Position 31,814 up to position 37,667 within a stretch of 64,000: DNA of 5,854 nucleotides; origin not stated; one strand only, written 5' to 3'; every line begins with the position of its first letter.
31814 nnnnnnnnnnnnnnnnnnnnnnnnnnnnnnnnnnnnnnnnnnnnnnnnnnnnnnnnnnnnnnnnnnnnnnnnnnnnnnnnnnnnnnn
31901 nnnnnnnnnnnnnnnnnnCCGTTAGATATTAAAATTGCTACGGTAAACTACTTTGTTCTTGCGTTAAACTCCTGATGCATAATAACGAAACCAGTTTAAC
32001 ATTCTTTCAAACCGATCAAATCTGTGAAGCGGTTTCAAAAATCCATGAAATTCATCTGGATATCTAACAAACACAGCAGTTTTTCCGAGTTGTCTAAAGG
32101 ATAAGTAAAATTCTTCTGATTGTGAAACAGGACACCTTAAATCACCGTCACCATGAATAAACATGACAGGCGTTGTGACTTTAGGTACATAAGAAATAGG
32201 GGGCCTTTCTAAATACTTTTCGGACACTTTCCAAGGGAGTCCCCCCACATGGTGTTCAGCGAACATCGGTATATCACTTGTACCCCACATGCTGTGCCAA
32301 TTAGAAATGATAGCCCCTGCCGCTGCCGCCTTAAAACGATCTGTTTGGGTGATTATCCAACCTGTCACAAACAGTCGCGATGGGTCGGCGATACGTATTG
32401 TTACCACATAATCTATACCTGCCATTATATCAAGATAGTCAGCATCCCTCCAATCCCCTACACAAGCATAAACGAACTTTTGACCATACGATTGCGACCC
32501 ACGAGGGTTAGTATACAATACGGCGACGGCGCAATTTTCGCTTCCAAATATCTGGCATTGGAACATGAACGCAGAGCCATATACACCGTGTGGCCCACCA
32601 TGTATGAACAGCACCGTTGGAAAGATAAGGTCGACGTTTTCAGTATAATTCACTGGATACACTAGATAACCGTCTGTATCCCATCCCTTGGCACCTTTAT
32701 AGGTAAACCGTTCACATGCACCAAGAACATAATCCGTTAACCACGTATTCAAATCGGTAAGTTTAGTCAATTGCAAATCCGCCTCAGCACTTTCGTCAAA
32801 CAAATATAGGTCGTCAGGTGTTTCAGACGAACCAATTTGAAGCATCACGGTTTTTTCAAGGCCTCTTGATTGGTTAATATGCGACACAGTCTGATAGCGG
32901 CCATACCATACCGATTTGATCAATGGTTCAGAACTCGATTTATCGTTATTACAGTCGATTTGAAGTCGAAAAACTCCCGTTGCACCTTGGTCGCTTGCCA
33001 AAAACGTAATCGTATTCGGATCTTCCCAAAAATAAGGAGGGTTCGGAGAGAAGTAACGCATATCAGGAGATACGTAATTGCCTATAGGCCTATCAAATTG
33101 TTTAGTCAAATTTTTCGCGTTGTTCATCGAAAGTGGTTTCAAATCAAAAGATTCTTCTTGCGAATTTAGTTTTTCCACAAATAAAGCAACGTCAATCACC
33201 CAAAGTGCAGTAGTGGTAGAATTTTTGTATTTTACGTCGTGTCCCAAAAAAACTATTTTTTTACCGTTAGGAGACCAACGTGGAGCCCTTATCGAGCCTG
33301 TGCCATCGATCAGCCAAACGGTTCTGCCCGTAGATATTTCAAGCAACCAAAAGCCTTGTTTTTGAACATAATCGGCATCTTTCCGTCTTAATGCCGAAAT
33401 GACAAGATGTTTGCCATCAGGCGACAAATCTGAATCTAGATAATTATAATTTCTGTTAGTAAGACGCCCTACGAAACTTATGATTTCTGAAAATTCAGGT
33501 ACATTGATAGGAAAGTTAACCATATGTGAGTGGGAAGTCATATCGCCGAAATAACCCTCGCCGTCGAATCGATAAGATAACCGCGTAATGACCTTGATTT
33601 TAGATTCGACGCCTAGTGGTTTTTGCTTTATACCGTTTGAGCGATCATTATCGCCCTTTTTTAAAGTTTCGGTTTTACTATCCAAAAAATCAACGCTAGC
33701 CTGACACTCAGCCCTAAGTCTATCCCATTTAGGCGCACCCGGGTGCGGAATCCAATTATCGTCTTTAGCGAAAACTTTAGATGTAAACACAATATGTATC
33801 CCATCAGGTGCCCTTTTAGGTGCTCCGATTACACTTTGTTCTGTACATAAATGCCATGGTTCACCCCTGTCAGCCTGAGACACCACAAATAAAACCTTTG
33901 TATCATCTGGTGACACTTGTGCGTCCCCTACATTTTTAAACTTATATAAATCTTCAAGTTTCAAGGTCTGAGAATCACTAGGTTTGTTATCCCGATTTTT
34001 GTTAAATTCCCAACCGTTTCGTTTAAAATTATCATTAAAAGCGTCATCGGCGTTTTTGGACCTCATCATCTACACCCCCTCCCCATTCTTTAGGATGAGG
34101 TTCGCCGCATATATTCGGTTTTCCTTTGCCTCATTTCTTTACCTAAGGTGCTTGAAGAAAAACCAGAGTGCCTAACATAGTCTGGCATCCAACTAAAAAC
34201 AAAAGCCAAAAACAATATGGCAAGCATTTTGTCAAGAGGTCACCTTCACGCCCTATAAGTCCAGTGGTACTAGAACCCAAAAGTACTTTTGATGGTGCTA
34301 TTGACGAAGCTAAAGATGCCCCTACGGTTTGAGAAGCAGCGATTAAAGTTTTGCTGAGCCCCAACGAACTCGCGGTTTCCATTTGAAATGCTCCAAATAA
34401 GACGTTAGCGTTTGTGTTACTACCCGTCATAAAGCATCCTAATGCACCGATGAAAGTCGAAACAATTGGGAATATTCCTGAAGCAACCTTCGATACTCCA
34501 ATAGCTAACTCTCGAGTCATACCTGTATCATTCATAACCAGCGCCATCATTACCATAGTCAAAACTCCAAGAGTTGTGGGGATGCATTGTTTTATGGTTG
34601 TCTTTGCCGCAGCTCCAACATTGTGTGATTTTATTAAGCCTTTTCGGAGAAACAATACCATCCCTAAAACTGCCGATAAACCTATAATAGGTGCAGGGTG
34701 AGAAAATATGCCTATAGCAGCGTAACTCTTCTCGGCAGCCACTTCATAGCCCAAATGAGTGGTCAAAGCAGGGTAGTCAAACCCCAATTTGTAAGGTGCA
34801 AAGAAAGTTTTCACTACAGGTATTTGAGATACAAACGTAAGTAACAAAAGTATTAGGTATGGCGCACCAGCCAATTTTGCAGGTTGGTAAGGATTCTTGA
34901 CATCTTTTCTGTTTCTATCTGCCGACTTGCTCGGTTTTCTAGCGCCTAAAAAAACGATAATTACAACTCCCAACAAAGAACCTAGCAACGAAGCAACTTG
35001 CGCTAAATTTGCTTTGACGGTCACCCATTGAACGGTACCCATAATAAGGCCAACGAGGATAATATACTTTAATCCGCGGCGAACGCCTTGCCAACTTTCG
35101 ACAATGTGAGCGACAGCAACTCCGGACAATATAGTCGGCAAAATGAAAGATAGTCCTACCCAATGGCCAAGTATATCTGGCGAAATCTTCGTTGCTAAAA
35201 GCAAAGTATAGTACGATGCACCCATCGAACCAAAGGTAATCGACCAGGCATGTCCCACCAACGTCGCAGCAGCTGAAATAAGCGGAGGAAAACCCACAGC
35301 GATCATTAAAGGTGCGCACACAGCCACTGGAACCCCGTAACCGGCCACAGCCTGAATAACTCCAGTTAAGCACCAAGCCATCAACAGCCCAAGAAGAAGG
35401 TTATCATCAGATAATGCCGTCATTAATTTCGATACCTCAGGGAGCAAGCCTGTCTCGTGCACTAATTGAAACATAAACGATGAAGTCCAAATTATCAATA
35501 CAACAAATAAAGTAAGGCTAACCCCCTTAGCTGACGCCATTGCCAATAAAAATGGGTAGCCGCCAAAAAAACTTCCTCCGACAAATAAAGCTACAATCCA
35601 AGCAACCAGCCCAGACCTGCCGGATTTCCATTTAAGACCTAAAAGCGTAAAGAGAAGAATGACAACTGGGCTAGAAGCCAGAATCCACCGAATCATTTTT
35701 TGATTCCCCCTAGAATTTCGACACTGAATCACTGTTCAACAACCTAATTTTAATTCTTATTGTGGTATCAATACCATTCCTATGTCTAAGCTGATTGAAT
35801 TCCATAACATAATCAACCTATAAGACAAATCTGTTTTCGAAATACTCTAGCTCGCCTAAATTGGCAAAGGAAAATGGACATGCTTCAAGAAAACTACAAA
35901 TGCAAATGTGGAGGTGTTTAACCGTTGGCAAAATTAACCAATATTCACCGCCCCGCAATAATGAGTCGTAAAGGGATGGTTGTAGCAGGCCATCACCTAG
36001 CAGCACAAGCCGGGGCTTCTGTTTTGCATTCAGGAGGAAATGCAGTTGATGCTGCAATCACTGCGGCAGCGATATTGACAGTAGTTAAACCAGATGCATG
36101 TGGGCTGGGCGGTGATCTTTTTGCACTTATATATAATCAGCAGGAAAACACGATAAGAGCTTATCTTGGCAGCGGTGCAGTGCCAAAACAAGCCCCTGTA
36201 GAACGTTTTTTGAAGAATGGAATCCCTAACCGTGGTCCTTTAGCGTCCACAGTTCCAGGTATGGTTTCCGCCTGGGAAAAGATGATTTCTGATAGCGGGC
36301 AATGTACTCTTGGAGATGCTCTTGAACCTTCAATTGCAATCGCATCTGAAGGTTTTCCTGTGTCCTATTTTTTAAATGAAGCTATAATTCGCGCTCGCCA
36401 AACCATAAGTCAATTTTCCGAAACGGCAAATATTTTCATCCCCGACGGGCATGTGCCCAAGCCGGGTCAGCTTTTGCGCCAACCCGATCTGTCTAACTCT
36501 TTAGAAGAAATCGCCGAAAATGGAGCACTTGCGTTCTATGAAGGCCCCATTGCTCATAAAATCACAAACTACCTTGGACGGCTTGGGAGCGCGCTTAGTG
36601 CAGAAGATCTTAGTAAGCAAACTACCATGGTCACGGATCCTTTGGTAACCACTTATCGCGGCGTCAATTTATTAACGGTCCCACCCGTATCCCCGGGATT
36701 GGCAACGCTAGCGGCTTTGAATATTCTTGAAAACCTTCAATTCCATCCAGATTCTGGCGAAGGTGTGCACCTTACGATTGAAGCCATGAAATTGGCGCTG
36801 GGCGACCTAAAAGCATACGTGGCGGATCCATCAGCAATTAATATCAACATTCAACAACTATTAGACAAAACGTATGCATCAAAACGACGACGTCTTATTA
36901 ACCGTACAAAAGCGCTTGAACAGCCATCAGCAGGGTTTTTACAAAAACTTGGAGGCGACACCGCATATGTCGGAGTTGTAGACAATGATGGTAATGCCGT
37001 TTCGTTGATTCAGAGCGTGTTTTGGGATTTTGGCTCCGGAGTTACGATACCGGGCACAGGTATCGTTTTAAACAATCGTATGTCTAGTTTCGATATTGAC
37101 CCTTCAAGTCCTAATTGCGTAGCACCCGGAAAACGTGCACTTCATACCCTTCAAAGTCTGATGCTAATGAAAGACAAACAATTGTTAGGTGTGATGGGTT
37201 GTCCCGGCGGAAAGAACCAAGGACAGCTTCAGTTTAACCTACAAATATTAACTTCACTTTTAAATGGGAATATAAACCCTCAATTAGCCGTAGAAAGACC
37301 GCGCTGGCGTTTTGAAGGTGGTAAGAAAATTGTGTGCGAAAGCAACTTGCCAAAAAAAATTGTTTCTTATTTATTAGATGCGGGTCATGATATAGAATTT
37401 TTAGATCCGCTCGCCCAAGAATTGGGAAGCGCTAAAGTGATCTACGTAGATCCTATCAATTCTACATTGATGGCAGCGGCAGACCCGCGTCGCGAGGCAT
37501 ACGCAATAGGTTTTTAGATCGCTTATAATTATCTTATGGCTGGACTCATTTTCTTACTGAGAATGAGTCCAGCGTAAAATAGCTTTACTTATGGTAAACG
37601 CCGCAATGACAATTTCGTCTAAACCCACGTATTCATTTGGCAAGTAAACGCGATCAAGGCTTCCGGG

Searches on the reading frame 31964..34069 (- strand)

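Call 38: search_protein_families(library=pfam, proteins=[window:31964-34069:-], max_evalue=0.00001)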
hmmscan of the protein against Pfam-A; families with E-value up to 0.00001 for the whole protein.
window:31964-34069:- (701 aa): 2 families
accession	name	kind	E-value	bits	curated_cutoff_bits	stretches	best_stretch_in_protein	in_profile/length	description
PF00326.27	Peptidase_S9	-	2.3e-35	122.4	22.6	1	503-698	5-210/213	Prolyl oligopeptidase family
PF07676.18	PD40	-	2.5e-10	40.5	20.9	0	253-274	4-25/38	WD40-like Beta Propeller Repeat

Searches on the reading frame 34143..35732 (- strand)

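Call 38: search_protein_families(library=pfam, proteins=[window:34143-35732:-], max_evalue=0.00001)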
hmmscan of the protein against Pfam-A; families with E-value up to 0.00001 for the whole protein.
window:34143-35732:- (529 aa): 1 family
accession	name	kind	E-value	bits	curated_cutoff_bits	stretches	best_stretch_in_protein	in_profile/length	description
PF02652.20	Lactate_perm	-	2.6e-70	238.1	27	1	17-520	4-521/522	L-lactate permease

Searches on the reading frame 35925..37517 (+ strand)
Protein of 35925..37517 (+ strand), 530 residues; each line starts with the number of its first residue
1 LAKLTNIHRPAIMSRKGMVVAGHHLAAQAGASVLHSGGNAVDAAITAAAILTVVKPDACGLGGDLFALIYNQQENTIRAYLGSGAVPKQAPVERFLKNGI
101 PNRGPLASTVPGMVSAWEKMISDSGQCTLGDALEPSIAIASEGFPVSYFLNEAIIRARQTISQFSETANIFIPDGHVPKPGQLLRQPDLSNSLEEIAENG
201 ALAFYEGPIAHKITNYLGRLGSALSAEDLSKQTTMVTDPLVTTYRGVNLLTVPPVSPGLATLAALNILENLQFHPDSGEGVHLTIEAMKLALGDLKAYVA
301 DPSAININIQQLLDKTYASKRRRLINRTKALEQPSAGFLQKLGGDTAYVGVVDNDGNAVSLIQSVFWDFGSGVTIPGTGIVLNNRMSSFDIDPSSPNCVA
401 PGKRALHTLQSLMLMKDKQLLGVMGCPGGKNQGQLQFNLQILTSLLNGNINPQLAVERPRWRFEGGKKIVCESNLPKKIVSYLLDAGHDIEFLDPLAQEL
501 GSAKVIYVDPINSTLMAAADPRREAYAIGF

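Call 39: search_protein_families(library=pfam, proteins=[window:35925-37517:+], max_evalue=0.00001)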
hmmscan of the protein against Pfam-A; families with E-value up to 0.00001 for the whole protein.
window:35925-37517:+ (530 aa): 1 family
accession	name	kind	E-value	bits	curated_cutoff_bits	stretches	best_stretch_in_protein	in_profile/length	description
PF01019.26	G_glu_transpept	-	1.4e-132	443.6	27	1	32-524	2-511/512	Gamma-glutamyltranspeptidase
